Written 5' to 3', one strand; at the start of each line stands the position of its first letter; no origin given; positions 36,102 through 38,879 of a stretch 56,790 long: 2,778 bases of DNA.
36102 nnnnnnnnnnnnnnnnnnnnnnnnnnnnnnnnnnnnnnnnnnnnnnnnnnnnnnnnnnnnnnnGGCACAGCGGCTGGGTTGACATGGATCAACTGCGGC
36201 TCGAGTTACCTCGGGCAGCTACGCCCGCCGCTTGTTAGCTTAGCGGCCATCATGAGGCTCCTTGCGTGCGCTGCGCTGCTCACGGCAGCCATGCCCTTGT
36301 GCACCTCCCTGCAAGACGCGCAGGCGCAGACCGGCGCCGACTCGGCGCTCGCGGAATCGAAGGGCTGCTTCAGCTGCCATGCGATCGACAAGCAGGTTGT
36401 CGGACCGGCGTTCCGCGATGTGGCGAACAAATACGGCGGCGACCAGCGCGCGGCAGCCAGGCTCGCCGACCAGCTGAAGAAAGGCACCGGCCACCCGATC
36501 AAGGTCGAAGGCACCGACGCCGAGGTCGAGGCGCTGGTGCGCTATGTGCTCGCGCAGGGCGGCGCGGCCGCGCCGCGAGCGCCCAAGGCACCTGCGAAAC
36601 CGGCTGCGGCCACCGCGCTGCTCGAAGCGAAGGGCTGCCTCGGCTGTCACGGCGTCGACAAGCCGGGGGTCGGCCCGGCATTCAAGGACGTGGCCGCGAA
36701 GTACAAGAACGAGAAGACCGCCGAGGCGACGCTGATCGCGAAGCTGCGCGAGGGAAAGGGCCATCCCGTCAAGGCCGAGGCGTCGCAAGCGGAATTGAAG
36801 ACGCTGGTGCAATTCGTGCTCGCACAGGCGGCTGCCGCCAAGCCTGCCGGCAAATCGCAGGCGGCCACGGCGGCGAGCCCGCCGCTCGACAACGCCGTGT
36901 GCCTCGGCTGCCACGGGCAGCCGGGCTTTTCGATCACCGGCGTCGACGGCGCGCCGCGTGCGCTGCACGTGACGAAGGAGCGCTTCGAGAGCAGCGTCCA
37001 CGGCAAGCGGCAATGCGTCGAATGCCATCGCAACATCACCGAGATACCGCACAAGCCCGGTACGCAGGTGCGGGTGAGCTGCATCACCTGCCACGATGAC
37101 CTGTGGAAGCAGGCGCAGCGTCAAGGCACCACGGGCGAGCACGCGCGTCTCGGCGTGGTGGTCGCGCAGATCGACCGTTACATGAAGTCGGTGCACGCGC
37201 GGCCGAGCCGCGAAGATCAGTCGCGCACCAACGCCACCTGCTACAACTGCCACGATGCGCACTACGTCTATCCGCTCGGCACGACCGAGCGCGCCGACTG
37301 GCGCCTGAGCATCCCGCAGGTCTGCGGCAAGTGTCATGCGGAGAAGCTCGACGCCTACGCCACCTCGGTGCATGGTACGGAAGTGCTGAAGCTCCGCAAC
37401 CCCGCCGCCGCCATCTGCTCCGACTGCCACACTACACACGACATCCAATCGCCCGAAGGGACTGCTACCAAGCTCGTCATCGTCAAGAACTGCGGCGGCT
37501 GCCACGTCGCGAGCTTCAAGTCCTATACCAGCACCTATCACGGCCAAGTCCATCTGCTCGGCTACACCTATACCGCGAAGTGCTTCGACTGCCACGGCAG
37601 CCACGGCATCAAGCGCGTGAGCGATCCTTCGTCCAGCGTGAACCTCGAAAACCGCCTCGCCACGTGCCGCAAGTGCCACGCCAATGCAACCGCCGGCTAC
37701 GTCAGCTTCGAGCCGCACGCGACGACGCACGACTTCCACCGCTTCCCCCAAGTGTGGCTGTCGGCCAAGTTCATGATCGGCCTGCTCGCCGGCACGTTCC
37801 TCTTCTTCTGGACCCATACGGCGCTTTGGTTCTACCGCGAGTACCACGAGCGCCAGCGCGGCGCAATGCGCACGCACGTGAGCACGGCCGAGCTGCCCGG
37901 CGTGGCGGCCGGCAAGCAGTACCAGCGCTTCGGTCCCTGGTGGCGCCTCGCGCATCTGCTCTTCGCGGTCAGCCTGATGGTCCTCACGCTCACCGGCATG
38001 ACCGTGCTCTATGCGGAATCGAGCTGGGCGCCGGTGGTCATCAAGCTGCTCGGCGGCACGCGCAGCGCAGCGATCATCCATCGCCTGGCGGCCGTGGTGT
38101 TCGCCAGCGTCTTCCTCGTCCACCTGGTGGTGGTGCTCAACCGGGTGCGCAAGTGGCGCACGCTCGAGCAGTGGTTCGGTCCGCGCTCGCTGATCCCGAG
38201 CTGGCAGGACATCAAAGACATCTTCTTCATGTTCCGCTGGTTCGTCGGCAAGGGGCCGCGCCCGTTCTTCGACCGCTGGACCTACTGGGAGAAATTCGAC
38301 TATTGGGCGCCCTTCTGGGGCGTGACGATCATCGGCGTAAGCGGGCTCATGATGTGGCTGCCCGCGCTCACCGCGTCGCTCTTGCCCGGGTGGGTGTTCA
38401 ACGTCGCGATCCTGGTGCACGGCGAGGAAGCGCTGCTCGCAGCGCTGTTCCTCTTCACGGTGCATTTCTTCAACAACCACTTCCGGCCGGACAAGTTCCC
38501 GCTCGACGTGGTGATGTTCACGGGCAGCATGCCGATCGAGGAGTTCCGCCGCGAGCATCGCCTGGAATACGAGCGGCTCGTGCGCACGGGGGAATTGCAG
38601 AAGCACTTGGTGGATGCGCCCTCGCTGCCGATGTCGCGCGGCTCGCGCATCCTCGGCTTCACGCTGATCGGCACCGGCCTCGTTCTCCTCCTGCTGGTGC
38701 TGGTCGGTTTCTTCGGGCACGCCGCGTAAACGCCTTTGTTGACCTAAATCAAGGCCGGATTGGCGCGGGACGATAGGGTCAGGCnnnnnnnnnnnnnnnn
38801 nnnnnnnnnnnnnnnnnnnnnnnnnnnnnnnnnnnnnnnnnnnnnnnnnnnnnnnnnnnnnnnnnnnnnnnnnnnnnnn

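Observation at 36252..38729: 825-aa single polypeptide wiring two MtoD-like shuttle domains to a nine-haem domain and a cytochrome b membrane anchor (extended CbcL architecture)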

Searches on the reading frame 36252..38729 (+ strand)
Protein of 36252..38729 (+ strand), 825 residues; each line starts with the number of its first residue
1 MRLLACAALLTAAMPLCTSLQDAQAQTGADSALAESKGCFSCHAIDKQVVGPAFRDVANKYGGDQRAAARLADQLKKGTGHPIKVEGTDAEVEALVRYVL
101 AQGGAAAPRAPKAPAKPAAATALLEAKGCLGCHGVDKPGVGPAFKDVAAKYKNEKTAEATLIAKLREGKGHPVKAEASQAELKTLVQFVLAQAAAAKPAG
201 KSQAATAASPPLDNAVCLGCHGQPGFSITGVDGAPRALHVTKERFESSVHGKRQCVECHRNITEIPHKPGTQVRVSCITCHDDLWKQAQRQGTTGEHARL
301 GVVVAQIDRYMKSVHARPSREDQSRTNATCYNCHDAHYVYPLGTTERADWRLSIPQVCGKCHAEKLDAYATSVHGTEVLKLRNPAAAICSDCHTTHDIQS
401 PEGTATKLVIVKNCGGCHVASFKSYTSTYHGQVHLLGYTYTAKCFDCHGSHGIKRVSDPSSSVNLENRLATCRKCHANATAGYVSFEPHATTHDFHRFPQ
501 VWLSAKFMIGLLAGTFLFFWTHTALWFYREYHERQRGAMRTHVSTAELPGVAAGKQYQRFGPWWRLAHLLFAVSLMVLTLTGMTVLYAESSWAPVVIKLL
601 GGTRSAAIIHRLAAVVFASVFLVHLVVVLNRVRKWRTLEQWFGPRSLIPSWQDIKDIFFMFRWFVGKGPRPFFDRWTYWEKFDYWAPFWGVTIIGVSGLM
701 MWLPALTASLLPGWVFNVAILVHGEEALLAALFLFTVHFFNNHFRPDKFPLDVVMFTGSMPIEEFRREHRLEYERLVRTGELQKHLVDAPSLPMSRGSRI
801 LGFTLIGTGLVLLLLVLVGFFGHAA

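Call 3: search_protein_families(library=pfam, proteins=[window:36252-38729:+], max_evalue=0.01)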
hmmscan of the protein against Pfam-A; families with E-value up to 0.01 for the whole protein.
window:36252-38729:+ (825 aa): 7 families
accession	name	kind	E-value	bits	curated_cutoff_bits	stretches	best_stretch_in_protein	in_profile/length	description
PF14522.11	Cytochrome_C7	-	8.1e-11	42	24.8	1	325-394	11-67/67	Cytochrome c7 and related cytochrome c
PF09699.15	Paired_CXXCH_1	-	1.5e-10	41.1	20.6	0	386-419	5-37/41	Doubled CXXCH motif (Paired_CXXCH_1)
PF14537.11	Cytochrom_c3_2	-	4.1e-09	37.2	25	1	252-362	4-78/79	Cytochrome c3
PF22113.1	Mtrc-MtrF_II-IV_dom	-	6.4e-09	36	30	1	253-430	7-175/176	Outer membrane cytochrome MtrC/MtrF-like, domains II/IV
PF00034.26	Cytochrom_C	-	1.5e-07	33.1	21.3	2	33-100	7-87/90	Cytochrome c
PF13442.11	Cytochrome_CBB3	-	2.8e-07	31.2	27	2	122-189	8-68/68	Cytochrome C oxidase, cbb3-type, subunit III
PF01292.26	Ni_hydr_CYTB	-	5.5e-06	26.7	30.1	1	559-739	1-159/179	Prokaryotic cytochrome b561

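Call 4: search_protein_families(library=ncbifam, proteins=[window:36252-38729:+], max_evalue=0.01)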
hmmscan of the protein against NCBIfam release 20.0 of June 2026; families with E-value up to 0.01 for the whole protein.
window:36252-38729:+ (825 aa): 7 families
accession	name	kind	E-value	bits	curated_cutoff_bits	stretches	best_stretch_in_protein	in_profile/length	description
NF045773.1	cytochro_C550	exception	2.9e-05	24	125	1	120-189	51-116/118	cytochrome c550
TIGR01583.1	formate-DH-gamm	equivalog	5.9e-05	23.1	115.85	1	558-744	3-171/204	formate dehydrogenase subunit gamma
NF008659.0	PRK11659.1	equivalog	0.0009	19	184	0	193-335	25-118/188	cytochrome c nitrite reductase pentaheme subunit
NF045774.1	cytochro_C551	exception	0.0012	18.8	118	1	118-188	40-105/110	cytochrome c551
TIGR01904.2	GSu_C4xC__C2xCH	domain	0.0013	18.5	27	1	322-371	16-65/73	CxxxxCH/CxxCH domain c-type cytochrome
TIGR02125.1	CytB-hydogenase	equivalog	0.0034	16.9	121.5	1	555-630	108-190/212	Ni/Fe-hydrogenase, b-type cytochrome subunit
TIGR00782.1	ccoP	equivalog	0.0041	16.5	179.95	0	89-169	179-255/285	cytochrome-c oxidase, cbb3-type subunit III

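Call 8: find_homologous_proteins(query=window:36252-38729:+, max_evalue=0.001)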
Query window:36252-38729:+ (825 aa): 1224 proteins with E <= 0.001 among 8000 candidates; the best 120 are listed.
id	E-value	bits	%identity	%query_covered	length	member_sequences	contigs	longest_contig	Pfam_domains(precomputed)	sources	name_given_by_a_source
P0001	0.0e+0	1328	78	85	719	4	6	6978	PF09699.16,PF14537.12,PF14522.12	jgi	-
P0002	0.0e+0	1320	79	83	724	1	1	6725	PF09699.16,PF14537.12,PF01292.27,PF14522.12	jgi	jgi:cytochrome c551/c552/cytochrome b subunit of formate dehydrogenase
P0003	0.0e+0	1298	77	85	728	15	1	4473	PF09699.16,PF14537.12,PF01292.27,PF14522.12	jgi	jgi:cytochrome c551/c552/cytochrome b subunit of formate dehydrogenase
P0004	0.0e+0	1298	76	83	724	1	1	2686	PF09699.16,PF14537.12,PF01292.27,PF14522.12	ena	-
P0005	0.0e+0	1267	76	83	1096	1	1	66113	PF09699.16,PF14537.12,PF13442.12,PF00034.27,PF14522.12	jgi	jgi:cytochrome c553/cytochrome b subunit of formate dehydrogenase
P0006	0.0e+0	1248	72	85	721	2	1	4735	PF09699.16,PF14537.12,PF01292.27,PF03264.20,PF14522.12,PF22113.2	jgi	-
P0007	0.0e+0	1231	72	83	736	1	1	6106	PF09699.16,PF14537.12,PF14522.12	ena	-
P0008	0.0e+0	1224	64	99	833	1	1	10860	PF09699.16,PF14537.12,PF00034.27,PF14522.12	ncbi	-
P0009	0.0e+0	1208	72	84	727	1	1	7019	PF09699.16,PF14537.12,PF00034.27,PF14522.12,PF22113.2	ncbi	-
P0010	0.0e+0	1202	63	97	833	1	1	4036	PF09699.16,PF14537.12,PF00034.27,PF14522.12,PF22113.2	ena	-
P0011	0.0e+0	1200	62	96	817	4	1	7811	PF09699.16,PF14537.12,PF00034.27,PF14522.12,PF22113.2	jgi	jgi:predicted CXXCH cytochrome family protein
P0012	0.0e+0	1199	63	96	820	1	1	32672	PF09699.16,PF14537.12,PF00034.27,PF14522.12,PF22113.2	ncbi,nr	ncbi:MAG TPA: cytochrome C [Burkholderiales bacterium]|nr:cytochrome C [Burkholderiales bacterium]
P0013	0.0e+0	1197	62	97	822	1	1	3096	PF09699.16,PF14537.12,PF13442.12,PF14522.12,PF22113.2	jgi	jgi:cytochrome c551/c552/cytochrome b subunit of formate dehydrogenase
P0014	0.0e+0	1197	72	83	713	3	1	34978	PF09699.16,PF14537.12,PF01292.27,PF13442.12,PF14522.12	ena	-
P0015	0.0e+0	1196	70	84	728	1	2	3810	PF09699.16,PF14537.12,PF01292.27,PF00034.27,PF14522.12,PF22113.2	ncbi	-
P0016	0.0e+0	1194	62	96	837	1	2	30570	PF09699.16,PF14537.12,PF01292.27,PF14522.12,PF22113.2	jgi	jgi:cytochrome c551/c552/cytochrome b subunit of formate dehydrogenase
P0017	0.0e+0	1194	70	84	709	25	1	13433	PF09699.16,PF14537.12,PF01292.27,PF00034.27,PF14522.12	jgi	jgi:cytochrome c551/c552/cytochrome b subunit of formate dehydrogenase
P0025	0.0e+0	1142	66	88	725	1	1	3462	PF09699.16,PF14537.12,PF01292.27,PF14522.12,PF22113.2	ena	-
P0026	0.0e+0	1139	67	85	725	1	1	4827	PF09699.16,PF14537.12,PF01292.27,PF14522.12,PF22113.2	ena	-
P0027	0.0e+0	1132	65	88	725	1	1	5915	PF09699.16,PF14537.12,PF01292.27,PF14522.12,PF22113.2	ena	-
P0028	0.0e+0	1129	67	83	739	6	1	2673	PF09699.16,PF14537.12,PF01292.27,PF00034.27,PF14522.12,PF22113.2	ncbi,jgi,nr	ncbi:MAG: cytochrome C [Gammaproteobacteria bacterium]|nr:cytochrome C [Gammaproteobacteria bacteriu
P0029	0.0e+0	1124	66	85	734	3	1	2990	PF09699.16,PF14537.12,PF01292.27,PF14522.12,PF22113.2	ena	-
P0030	0.0e+0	1123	73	77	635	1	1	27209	PF14537.12,PF01292.27,PF14522.12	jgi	-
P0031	0.0e+0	1122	65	84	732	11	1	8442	PF09699.16,PF14537.12,PF01292.27,PF14522.12,PF22113.2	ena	-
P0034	0.0e+0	1117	65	84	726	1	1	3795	PF09699.16,PF14537.12,PF01292.27,PF00034.27,PF14522.12,PF22113.2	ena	-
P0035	0.0e+0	1114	65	86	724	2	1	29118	PF09699.16,PF14537.12,PF01292.27,PF13442.12,PF00034.27,PF14522.12,PF22113.2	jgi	-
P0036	0.0e+0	1112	65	86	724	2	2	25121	PF09699.16,PF14537.12,PF01292.27,PF13442.12,PF00034.27,PF14522.12,PF22113.2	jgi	-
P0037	0.0e+0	1111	64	84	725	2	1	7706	PF09699.16,PF14537.12,PF01292.27,PF00034.27,PF14522.12,PF22113.2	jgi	jgi:cytochrome c551/c552/cytochrome b subunit of formate dehydrogenase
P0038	0.0e+0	1111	65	86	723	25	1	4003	PF09699.16,PF14537.12,PF01292.27,PF14522.12,PF22113.2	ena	-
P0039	0.0e+0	1111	65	85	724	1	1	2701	PF09699.16,PF14537.12,PF01292.27,PF14522.12,PF22113.2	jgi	jgi:cytochrome c551/c552/cytochrome b subunit of formate dehydrogenase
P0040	0.0e+0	1110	65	85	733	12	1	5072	PF09699.16,PF14537.12,PF01292.27,PF14522.12,PF22113.2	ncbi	-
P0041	0.0e+0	1110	64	85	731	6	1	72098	PF09699.16,PF14537.12,PF01292.27,PF14522.12,PF22113.2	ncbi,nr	ncbi:MAG: cytochrome C [Betaproteobacteria bacterium]|nr:MAG: cytochrome C [Betaproteobacteria bacte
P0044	0.0e+0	1106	65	85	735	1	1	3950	PF09699.16,PF14537.12,PF01292.27,PF14522.12,PF22113.2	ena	-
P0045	0.0e+0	1104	64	83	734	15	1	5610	PF09699.16,PF14537.12,PF01292.27,PF00034.27,PF14522.12,PF22113.2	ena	-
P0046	0.0e+0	1101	64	86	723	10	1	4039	PF09699.16,PF14537.12,PF01292.27,PF00034.27,PF14522.12,PF22113.2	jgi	jgi:cytochrome b subunit of formate dehydrogenase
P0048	0.0e+0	1098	64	85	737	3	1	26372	PF09699.16,PF14537.12,PF01292.27,PF13442.12,PF00034.27,PF14522.12,PF22113.2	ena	-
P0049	0.0e+0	1097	65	84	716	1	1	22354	PF09699.16,PF14537.12,PF01292.27,PF14522.12,PF22113.2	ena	-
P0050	0.0e+0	1096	63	86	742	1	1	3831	PF09699.16,PF14537.12,PF01292.27,PF14522.12,PF22113.2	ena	-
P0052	0.0e+0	1093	63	85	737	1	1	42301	PF09699.16,PF14537.12,PF01292.27,PF13442.12,PF00034.27,PF14522.12,PF22113.2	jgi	jgi:cytochrome c551/c552/cytochrome b subunit of formate dehydrogenase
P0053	0.0e+0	1093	63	85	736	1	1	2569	PF09699.16,PF14537.12,PF01292.27,PF13442.12,PF00034.27,PF14522.12,PF22113.2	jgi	jgi:cytochrome c551/c552/cytochrome b subunit of formate dehydrogenase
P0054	0.0e+0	1092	64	85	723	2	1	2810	PF09699.16,PF14537.12,PF01292.27,PF00034.27,PF14522.12,PF22113.2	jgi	-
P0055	0.0e+0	1091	63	85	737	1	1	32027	PF09699.16,PF14537.12,PF01292.27,PF13442.12,PF00034.27,PF14522.12,PF22113.2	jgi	jgi:cytochrome c551/c552/cytochrome b subunit of formate dehydrogenase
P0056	0.0e+0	1090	65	85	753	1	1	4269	PF09699.16,PF14537.12,PF01292.27,PF13442.12,PF00034.27,PF14522.12,PF22113.2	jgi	jgi:cytochrome c551/c552/cytochrome b subunit of formate dehydrogenase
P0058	0.0e+0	1087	64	85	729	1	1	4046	PF09699.16,PF14537.12,PF01292.27,PF14522.12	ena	-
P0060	0.0e+0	1084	63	83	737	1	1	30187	PF09699.16,PF14537.12,PF01292.27,PF00034.27,PF14522.12,PF22113.2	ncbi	-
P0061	0.0e+0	1083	63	83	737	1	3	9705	PF09699.16,PF14537.12,PF01292.27,PF13442.12,PF00034.27,PF14522.12,PF22113.2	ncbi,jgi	jgi:cytochrome c551/c552/cytochrome b subunit of formate dehydrogenase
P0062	0.0e+0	1082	62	87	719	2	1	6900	PF09699.16,PF14537.12,PF01292.27,PF14522.12,PF22113.2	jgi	jgi:cytochrome b subunit of formate dehydrogenase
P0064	0.0e+0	1082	62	84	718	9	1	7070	PF09699.16,PF14537.12,PF01292.27,PF00034.27,PF14522.12,PF22113.2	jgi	jgi:cytochrome c551/c552/cytochrome b subunit of formate dehydrogenase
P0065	0.0e+0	1081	62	85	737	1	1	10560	PF09699.16,PF14537.12,PF01292.27,PF00034.27,PF14522.12,PF22113.2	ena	-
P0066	0.0e+0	1081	63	84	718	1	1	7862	PF09699.16,PF14537.12,PF01292.27,PF13442.12,PF00034.27,PF14522.12,PF22113.2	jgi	jgi:cytochrome c551/c552/cytochrome b subunit of formate dehydrogenase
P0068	0.0e+0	1080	63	86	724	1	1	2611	PF09699.16,PF14537.12,PF01292.27,PF14522.12,PF22113.2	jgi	jgi:cytochrome c551/c552/thiosulfate reductase cytochrome b subunit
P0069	0.0e+0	1079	62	85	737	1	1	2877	PF09699.16,PF14537.12,PF01292.27,PF00034.27,PF14522.12,PF22113.2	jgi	-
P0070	0.0e+0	1079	62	85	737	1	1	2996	PF09699.16,PF14537.12,PF01292.27,PF00034.27,PF14522.12,PF22113.2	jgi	-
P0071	0.0e+0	1078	63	85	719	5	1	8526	PF09699.16,PF14537.12,PF01292.27,PF14522.12,PF22113.2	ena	-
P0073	0.0e+0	1077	64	83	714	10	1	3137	PF09699.16,PF14537.12,PF01292.27,PF00034.27,PF14522.12,PF22113.2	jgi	-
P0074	0.0e+0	1075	62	85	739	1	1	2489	PF09699.16,PF14537.12,PF01292.27,PF14522.12,PF22113.2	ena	-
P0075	0.0e+0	1075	63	85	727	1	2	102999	PF09699.16,PF14537.12,PF01292.27,PF14522.12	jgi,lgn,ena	-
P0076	0.0e+0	1074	63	83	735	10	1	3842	PF09699.16,PF14537.12,PF01292.27,PF02085.22,PF14522.12,PF22113.2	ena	-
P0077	0.0e+0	1073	63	83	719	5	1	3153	PF09699.16,PF14537.12,PF01292.27,PF00034.27,PF14522.12,PF22113.2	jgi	jgi:cytochrome c551/c552/cytochrome b subunit of formate dehydrogenase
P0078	0.0e+0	1073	63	84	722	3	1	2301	PF09699.16,PF14537.12,PF01292.27,PF14522.12,PF22113.2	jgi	jgi:cytochrome b subunit of formate dehydrogenase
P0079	0.0e+0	1073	64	83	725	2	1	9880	PF09699.16,PF14537.12,PF01292.27,PF14522.12,PF22113.2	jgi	-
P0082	0.0e+0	1071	63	87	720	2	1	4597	PF09699.16,PF14537.12,PF01292.27,PF13442.12,PF14522.12,PF22113.2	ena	-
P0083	0.0e+0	1071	64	85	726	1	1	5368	PF09699.16,PF14537.12,PF01292.27,PF00034.27,PF14522.12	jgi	-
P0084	0.0e+0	1069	64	83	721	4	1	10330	PF09699.16,PF14537.12,PF01292.27,PF00034.27,PF14522.12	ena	-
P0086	0.0e+0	1069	63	86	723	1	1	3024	PF09699.16,PF14537.12,PF01292.27,PF14522.12,PF22113.2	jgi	jgi:cytochrome c551/c552/cytochrome b subunit of formate dehydrogenase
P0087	0.0e+0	1068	63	87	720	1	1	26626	PF09699.16,PF14537.12,PF01292.27,PF14522.12,PF22113.2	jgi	jgi:cytochrome c551/c552/cytochrome b subunit of formate dehydrogenase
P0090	0.0e+0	1062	62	83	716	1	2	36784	PF09699.16,PF14537.12,PF01292.27,PF00034.27,PF14522.12,PF22113.2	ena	-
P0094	0.0e+0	1058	61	86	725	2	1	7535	PF09699.16,PF14537.12,PF01292.27,PF14522.12,PF22113.2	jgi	-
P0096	0.0e+0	1052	61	84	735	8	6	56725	PF09699.16,PF14537.12,PF01292.27,PF14522.12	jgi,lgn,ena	-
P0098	0.0e+0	1048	62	85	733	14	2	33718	PF09699.16,PF14537.12,PF01292.27,PF03264.20,PF14522.12,PF22113.2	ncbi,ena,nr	ncbi:MAG TPA: cytochrome C [Burkholderiales bacterium]|nr:cytochrome C [Burkholderiales bacterium]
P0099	0.0e+0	1048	63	87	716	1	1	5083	PF09699.16,PF14537.12,PF01292.27,PF14522.12,PF22113.2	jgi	jgi:cytochrome b subunit of formate dehydrogenase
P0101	0.0e+0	1044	69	74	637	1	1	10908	PF09699.16,PF14537.12,PF01292.27,PF14522.12,PF22113.2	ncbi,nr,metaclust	ncbi:MAG: cytochrome C [Acidobacteria bacterium RIFCSPLOWO2_12_FULL_67_14b]|nr:MAG: cytochrome C [Ac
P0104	0.0e+0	1042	62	84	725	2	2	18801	PF09699.16,PF14537.12,PF01292.27,PF14522.12,PF22113.2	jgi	-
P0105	0.0e+0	1039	62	84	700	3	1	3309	PF09699.16,PF14537.12,PF01292.27,PF14522.12,PF22113.2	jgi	jgi:cytochrome b subunit of formate dehydrogenase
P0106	0.0e+0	1038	60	85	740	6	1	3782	PF09699.16,PF14537.12,PF01292.27,PF14522.12,PF22113.2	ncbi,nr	ncbi:MAG TPA: hypothetical protein VFX67_10105, partial [Burkholderiales bacterium]|nr:hypothetical 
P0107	0.0e+0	1035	67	75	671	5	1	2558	PF09699.16,PF14537.12,PF01292.27,PF14522.12,PF22113.2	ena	-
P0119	0.0e+0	1020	62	87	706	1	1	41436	PF09699.16,PF14537.12,PF01292.27,PF00034.27,PF14522.12,PF22113.2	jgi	jgi:cytochrome c551/c552/thiosulfate reductase cytochrome b subunit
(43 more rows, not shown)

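Call 13: find_related_loci(query=window:36252-38729:+, collection=genome_contigs, flank=10000)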
Query window:36252-38729:+ (825 aa) in genome_contigs; peptide patterns used: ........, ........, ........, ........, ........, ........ (x = any residue, [..] = any of these).
600 stretches matched a pattern (row limit reached: there are more); 586 encode a relative of the query (tblastn E <= 1e-3); the best 80 are kept; 80 distinct loci.
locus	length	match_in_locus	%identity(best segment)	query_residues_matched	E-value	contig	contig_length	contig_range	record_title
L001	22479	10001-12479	64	26-804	0e+0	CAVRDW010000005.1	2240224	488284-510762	MAG: uncultured beta proteobacterium isolate MFD10007.bin.2.212 genome assembly, contig: contig_6348, whole genome shotg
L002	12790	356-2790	62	35-822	0e+0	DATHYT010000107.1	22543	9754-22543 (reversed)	MAG TPA_asm: Burkholderiales bacterium isolate SMAG_U16218 k141_290220, whole genome shotgun sequence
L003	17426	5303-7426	59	97-804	0e+0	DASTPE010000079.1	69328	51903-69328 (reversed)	MAG TPA_asm: Burkholderiales bacterium isolate SMAG_U2189 k141_1336210, whole genome shotgun sequence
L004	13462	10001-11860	66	193-820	0e+0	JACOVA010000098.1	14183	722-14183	MAG: Betaproteobacteria bacterium isolate NC_groundwater_88_Ag_B-0.1um_68_58 B_2_S2_170907_scaffold_1585156, whole genom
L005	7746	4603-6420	66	214-822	0e+0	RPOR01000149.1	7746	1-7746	MAG: Betaproteobacteria bacterium isolate concoct.173 concoct.173_Contig_1264867, whole genome shotgun sequence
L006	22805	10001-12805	65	1-822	0e+0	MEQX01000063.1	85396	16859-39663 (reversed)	MAG: Betaproteobacteria bacterium RIFCSPLOWO2_02_FULL_63_19 rifcsplowo2_02_scaffold_341, whole genome shotgun sequence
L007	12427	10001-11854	65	204-822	0e+0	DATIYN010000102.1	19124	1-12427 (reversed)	MAG TPA_asm: Burkholderiales bacterium isolate SMAG_U15276 k141_124179, whole genome shotgun sequence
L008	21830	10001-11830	64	210-820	0e+0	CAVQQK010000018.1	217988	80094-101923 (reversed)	MAG: uncultured beta proteobacterium isolate MFD09779.bin.2.173 genome assembly, contig: contig_91099, whole genome shot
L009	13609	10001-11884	64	196-822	0e+0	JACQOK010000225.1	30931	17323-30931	MAG: Betaproteobacteria bacterium isolate NC_groundwater_1279_Ag_S-0.2um_63_76 S_p2_S4_coassembly_k141_1909847, whole ge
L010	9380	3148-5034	63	194-822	0e+0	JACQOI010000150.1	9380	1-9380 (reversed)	MAG: Betaproteobacteria bacterium isolate NC_groundwater_1277_Ag_S-0.2um_61_95 S_p2_S4_coassembly_k141_1473306, whole ge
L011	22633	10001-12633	64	1-818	0e+0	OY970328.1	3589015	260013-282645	MAG: uncultured Gammaproteobacteria bacterium isolate MFD10007.bin.c.3 genome assembly, chromosome: 1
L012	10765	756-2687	62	116-817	0e+0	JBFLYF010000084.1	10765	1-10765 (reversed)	MAG: Pseudomonadota bacterium isolate MAG077 MAG077_84, whole genome shotgun sequence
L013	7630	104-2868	63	29-806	0e+0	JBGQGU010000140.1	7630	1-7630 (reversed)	MAG: Gammaproteobacteria bacterium isolate OBJ2_061818_090_2 k141_1640424_length_7630_cov_17.8347, whole genome shotgun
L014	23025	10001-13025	58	29-822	0e+0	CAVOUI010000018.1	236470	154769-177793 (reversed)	MAG: uncultured beta proteobacterium isolate MFD10007.bin.2.149 genome assembly, contig: contig_49830, whole genome shot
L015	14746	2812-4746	57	177-824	0e+0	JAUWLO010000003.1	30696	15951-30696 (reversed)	MAG: Gammaproteobacteria bacterium isolate CSMAG_2374 CSMAG_2374_k141_1609082_length_30696_cov_10.0000, whole genome sho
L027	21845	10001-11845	57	189-806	0e+0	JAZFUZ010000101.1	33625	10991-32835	MAG: Lysobacterales bacterium isolate BS2bin.7 BS2bin.7_101, whole genome shotgun sequence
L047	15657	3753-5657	55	204-821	0e+0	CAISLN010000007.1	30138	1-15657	MAG: uncultured beta proteobacterium isolate Day6-2_bin-221 genome assembly, contig: bin-221:007/132, whole genome shotg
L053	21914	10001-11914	54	207-821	0e+0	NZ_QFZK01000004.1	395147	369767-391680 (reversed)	Rhodoferax lacus strain IMCC26218 NODE_4_length_395147_cov_88.0024_ID_2424, whole genome shotgun sequence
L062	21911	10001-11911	53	205-821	0e+0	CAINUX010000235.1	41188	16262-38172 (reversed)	MAG: uncultured beta proteobacterium isolate Loclat_bin-05257 genome assembly, contig: bin-05257:235/292, whole genome s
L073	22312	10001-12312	53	29-823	0e+0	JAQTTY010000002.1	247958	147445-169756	MAG: Gallionella sp. isolate STB_51 NODE_104_length_247958_cov_43.859989_Sandtown_B, whole genome shotgun sequence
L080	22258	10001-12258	55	119-821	0e+0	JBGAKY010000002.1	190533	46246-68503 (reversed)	MAG: Rubrivivax sp. isolate MAG_AAO_H10.81 AAOH10-81_opera_contig_375, whole genome shotgun sequence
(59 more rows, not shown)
